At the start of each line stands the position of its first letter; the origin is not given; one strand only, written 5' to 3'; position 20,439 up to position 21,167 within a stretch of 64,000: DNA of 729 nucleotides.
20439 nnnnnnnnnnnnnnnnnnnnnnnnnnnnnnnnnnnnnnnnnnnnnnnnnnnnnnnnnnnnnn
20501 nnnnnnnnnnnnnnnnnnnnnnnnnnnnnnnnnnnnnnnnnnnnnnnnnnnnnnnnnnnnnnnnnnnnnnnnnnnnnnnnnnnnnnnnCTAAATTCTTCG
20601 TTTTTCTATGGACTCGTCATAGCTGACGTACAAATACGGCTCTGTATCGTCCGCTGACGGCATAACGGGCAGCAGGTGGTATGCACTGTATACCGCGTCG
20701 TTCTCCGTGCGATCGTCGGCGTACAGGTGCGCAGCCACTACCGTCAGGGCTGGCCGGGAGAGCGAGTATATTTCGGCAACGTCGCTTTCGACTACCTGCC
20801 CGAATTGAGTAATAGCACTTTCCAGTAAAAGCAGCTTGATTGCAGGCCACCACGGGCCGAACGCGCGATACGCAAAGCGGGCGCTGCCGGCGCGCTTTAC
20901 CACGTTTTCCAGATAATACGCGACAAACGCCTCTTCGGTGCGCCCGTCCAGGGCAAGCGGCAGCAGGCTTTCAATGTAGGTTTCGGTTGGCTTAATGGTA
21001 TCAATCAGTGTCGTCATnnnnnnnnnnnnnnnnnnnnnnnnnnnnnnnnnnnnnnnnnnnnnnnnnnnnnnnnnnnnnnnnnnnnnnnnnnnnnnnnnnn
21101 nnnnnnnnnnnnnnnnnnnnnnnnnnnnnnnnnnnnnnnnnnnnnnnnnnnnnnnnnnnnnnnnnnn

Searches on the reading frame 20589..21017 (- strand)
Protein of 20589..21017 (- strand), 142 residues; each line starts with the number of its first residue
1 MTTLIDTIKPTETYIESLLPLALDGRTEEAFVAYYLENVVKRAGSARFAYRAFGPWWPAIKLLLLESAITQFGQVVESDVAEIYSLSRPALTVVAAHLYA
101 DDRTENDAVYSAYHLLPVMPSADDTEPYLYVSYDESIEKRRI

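Call 38: search_protein_families(library=phrogs, proteins=[window:20589-21017:-], max_evalue=0.00001)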
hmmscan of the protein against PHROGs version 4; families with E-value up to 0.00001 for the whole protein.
window:20589-21017:- (142 aa): 2 families
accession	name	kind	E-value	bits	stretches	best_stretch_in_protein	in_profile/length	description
phrog_1629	-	moron, auxiliary metabolic gene and host takeover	5.6e-48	163.4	1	3-141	1-135/138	Ulx-like anti-restriction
phrog_32226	-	unknown function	3e-13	51.1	1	1-64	1-64/90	-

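Call 39: search_protein_families(library=pfam, proteins=[window:20589-21017:-], max_evalue=1)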
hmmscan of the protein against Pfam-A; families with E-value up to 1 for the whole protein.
window:20589-21017:- (142 aa): 0 families
